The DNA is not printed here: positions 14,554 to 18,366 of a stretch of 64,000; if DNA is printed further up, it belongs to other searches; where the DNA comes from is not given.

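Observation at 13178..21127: Tandem Ser/Thr-kinase-TPR genes immediately upstream of an FHA-domain AAA+ regulator that lacks GAFTGA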

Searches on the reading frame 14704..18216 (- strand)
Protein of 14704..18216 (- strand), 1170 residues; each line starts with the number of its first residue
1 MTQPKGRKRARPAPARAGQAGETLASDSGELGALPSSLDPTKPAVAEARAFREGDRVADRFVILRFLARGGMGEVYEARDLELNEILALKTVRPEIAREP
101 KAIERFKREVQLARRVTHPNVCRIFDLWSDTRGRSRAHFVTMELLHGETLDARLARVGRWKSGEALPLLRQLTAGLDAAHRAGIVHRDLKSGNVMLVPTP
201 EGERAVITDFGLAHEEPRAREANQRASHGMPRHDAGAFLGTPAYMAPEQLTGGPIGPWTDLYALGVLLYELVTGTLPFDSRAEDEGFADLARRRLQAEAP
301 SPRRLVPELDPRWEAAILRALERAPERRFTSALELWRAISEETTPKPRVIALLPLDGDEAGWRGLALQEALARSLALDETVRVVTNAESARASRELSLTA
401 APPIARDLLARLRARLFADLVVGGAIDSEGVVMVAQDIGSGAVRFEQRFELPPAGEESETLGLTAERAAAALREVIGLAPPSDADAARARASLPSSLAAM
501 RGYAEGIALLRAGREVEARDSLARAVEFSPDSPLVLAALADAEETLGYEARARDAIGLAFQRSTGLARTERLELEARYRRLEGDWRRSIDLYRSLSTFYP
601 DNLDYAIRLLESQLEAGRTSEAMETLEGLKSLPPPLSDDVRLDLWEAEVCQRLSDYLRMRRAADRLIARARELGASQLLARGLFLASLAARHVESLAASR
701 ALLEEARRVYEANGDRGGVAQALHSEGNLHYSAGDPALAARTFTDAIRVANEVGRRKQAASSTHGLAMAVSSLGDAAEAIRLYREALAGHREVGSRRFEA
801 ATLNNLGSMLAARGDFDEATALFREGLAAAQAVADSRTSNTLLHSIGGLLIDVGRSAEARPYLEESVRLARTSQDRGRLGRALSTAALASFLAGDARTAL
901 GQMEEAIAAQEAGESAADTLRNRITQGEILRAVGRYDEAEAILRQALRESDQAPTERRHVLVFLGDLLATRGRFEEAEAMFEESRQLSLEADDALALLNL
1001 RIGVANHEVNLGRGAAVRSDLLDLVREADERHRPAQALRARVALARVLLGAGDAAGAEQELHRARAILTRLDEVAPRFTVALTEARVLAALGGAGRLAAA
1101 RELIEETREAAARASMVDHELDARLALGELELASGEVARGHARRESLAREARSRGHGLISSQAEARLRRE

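Call 6: search_protein_families(library=pfam, proteins=[window:14704-18216:-], max_evalue=0.01)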
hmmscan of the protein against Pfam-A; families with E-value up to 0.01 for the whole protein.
window:14704-18216:- (1170 aa): 20 families
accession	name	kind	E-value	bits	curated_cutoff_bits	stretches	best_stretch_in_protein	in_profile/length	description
PF00069.31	Pkinase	-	8.9e-41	140.5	31.7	1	64-330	4-253/263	Protein kinase domain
PF13424.12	TPR_12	-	5.2e-32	110.3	30.1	6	759-831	2-76/77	Tetratricopeptide repeat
PF07714.23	PK_Tyr_Ser-Thr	-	1e-19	71.3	23.1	1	65-300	5-226/258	Protein tyrosine and serine/threonine kinase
PF17874.7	TPR_MalT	-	9.7e-19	68.2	45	2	881-1006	41-169/336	MalT-like TPR region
PF13374.12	TPR_10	-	4.4e-17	61.9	27.5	2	800-833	2-35/42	Tetratricopeptide repeat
PF13181.12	TPR_8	-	3.3e-16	58.4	25.7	0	926-948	7-29/34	Tetratricopeptide repeat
PF13176.12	TPR_7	-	1.1e-15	56.8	27.9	1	927-954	6-32/36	Tetratricopeptide repeat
PF07719.23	TPR_2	-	2.1e-14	52.8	27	0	800-828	1-29/34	Tetratricopeptide repeat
PF14559.12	TPR_19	-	4.2e-14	53.1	25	2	931-983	2-50/68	Tetratricopeptide repeat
PF00515.34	TPR_1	-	1e-13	50.9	27.8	0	800-827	1-28/34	Tetratricopeptide repeat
PF13432.12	TPR_16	-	7.2e-07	30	32.7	3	925-984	2-57/65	Tetratricopeptide repeat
PF13428.12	TPR_14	-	2.7e-05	24.8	23.5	0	506-541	8-43/44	Tetratricopeptide repeat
PF24575.1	TPR_Slam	-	4.3e-05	24.3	35.2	0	766-802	53-89/104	Surface lipoprotein assembly modifier, N-terminal TPR repeats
PF07721.20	TPR_4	-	4.6e-05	24.1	27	1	959-983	2-26/26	Tetratricopeptide repeat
PF13174.12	TPR_6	-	9.6e-05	23.2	26.3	0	579-601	11-32/33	Tetratricopeptide repeat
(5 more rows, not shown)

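Call 7: search_protein_families(library=ncbifam, proteins=[window:14704-18216:-], max_evalue=0.01)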
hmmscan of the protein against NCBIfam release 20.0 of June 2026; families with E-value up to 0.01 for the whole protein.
window:14704-18216:- (1170 aa): 26 families (the best 25 are shown)
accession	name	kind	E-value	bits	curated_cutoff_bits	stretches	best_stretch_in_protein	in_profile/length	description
NF033483.0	PknB_PASTA_kin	equivalog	2.8e-68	231.4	450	1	54-346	2-272/563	Stk1 family PASTA domain-containing Ser/Thr kinase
NF052427.1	StpK7MSMEG_1200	equivalog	2.4e-41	141.9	900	1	65-344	13-270/601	serine/threonine protein kinase StpK7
TIGR03903.1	TOMM_kin_cyc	equivalog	5e-37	127.3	705.75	1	87-339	6-244/1267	TOMM system kinase/cyclase fusion protein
NF047741.1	antiphage_MADS6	equivalog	2.2e-35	122.3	460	2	164-346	300-464/612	methylation-associated defense system protein kinase MAD6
NF009651.0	PRK13184.1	equivalog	3.7e-35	121.2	839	1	59-347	2-295/932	serine/threonine-protein kinase PknD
NF038150.1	lanthi_synth_IV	equivalog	9e-25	87.1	650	1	52-390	182-490/851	class IV lanthionine synthetase LanL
NF033442.0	BREX_PglW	equivalog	2.4e-18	65.3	990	1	102-337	253-481/1391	BREX system serine/threonine kinase PglW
TIGR02521.1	type_IV_pilW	equivalog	2.2e-14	53.6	154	1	732-873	43-168/234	type IV pilus biogenesis/stability protein PilW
NF041717.1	HaaA_phane_TPR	equivalog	2.4e-12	45.8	1125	1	668-989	540-863/882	cyclophane-containing RiPP biosynthesis TPR protein HaaT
TIGR02917.1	PEP_TPR_lipo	equivalog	6.1e-11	40.9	312.2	1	498-630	124-254/899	XrtA/PEP-CTERM system TPR-repeat protein PrsT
NF040586.1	FxSxx_TPR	equivalog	6.6e-11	41.4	300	2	695-911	400-629/830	FxSxx-COOH system tetratricopeptide repeat protein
NF058632.1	SerThrKinPrkT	equivalog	1.1e-06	27.9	280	1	58-204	20-158/322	serine/threonine protein kinase PrkT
TIGR03724.2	arch_bud32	equivalog_domain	4.8e-06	26.2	125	1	137-218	67-136/193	KEOPS complex kinase/ATPase Bud32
NF033920.0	C39_PA2778_fam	equivalog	6.9e-06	25.7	150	0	726-827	196-251/255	PA2778 family cysteine peptidase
TIGR02795.1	tol_pal_ybgF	equivalog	8.3e-06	26.4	90.1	0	720-785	39-101/119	tol-pal system protein YbgF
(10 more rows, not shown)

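Call 66: search_protein_families(library=padloc, proteins=[window:14704-18216:-], max_evalue=0.001)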
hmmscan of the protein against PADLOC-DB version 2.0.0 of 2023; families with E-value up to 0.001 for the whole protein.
window:14704-18216:- (1170 aa): 33 families (the best 25 are shown)
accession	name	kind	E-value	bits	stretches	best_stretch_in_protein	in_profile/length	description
PDLC04042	PD-T4-6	-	1e-72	243.3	1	56-344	6-274/292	-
PDLC04053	PD-T4-6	-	5.9e-65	217.7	1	57-344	7-273/311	-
PDLC04061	PD-T4-6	-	2.3e-63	213.5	1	56-342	13-283/510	-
PDLC04054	PD-T4-6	-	6.4e-60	201.4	1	52-340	4-271/347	-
PDLC04041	PD-T4-6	-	4.9e-59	198.7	1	57-546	26-439/443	-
PDLC04138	mad6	-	1e-55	187.9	1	54-331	46-303/659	mads_6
PDLC04039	PD-T4-6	-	1.2e-55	187.3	1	47-341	3-274/458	-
PDLC04057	PD-T4-6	-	4.1e-55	185.6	1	54-340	3-268/443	-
PDLC04060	PD-T4-6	-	3e-54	182.7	1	54-340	3-267/486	-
PDLC04043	PD-T4-6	-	5.1e-53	178.7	1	60-342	16-277/452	-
PDLC04047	PD-T4-6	-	8.1e-53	177.6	1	55-343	6-273/327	-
PDLC01088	C3a189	-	3.2e-50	169.5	1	65-394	3-299/840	kinase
PDLC04052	PD-T4-6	-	6e-49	165.6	1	55-335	5-269/496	-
PDLC04040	PD-T4-6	-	1e-48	164.4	1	67-341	2-264/547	-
PDLC04048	PD-T4-6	-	8.1e-40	135.3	1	54-340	5-270/354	-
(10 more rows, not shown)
